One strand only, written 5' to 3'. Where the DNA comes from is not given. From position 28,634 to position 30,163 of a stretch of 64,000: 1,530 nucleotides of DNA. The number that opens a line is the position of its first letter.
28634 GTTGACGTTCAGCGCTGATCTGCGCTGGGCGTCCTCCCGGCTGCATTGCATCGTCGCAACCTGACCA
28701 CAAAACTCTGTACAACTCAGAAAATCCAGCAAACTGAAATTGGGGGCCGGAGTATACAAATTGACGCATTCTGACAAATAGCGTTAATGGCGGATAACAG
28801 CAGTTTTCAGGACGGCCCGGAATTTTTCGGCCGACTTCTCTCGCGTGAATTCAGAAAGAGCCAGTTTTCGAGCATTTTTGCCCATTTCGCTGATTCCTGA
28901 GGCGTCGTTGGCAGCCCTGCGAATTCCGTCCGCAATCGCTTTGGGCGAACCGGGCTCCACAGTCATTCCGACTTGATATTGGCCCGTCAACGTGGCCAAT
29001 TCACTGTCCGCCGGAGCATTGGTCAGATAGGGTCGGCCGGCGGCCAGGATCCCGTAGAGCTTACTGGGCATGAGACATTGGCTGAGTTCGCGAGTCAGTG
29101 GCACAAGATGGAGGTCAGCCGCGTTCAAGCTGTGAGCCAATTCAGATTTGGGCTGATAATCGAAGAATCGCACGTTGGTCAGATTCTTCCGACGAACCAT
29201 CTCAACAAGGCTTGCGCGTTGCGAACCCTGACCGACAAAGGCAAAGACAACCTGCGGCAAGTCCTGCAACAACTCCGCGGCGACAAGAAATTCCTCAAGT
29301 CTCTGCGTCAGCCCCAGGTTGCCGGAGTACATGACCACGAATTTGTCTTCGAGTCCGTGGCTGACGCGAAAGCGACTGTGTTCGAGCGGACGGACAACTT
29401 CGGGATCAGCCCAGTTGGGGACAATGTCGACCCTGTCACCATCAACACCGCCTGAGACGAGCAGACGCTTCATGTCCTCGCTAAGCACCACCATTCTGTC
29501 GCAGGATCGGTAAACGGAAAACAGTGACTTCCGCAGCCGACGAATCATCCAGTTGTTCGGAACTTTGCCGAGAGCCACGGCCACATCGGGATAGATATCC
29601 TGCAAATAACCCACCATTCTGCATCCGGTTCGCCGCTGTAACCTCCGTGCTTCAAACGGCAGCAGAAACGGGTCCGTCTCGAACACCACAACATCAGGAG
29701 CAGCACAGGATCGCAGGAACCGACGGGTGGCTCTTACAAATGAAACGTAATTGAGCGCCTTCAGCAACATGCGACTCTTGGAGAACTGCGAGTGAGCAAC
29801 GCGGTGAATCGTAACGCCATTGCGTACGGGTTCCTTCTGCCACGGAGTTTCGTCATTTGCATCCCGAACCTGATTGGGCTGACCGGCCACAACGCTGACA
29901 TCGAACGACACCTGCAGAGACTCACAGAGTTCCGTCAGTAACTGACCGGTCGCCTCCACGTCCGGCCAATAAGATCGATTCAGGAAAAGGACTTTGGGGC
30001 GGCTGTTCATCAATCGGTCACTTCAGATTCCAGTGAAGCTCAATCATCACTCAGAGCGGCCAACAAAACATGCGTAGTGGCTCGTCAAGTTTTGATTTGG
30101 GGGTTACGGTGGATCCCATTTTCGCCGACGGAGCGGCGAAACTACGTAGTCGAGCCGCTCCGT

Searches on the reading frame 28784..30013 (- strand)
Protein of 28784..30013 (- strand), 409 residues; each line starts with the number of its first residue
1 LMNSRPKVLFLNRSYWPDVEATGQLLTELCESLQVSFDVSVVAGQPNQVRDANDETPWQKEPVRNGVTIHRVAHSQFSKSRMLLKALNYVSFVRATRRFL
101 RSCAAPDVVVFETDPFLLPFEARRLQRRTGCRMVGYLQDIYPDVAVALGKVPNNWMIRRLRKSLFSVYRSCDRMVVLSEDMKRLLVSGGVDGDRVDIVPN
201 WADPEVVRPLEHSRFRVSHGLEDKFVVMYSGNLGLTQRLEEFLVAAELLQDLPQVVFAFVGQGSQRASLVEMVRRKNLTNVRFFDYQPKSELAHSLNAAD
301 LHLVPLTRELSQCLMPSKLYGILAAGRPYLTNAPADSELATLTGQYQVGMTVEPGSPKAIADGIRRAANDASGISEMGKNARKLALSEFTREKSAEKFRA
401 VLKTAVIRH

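Call 57: search_protein_families(library=pfam, proteins=[window:28784-30013:-], max_evalue=0.001)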
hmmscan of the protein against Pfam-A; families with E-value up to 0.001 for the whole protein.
window:28784-30013:- (409 aa): 4 families
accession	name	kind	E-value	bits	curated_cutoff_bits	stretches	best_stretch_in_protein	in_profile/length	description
PF00534.26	Glycos_transf_1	-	2e-15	57.2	26.4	1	216-383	6-171/172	Glycosyl transferases group 1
PF13439.12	Glyco_transf_4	-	9e-13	49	28.5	1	26-205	8-169/170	Glycosyltransferase Family 4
PF13579.12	Glyco_trans_4_4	-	2.5e-12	47.8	29.7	1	26-201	7-158/158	Glycosyl transferase 4-like domain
PF13692.12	Glyco_trans_1_4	-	7.8e-12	46.1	27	1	225-370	2-142/142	Glycosyl transferases group 1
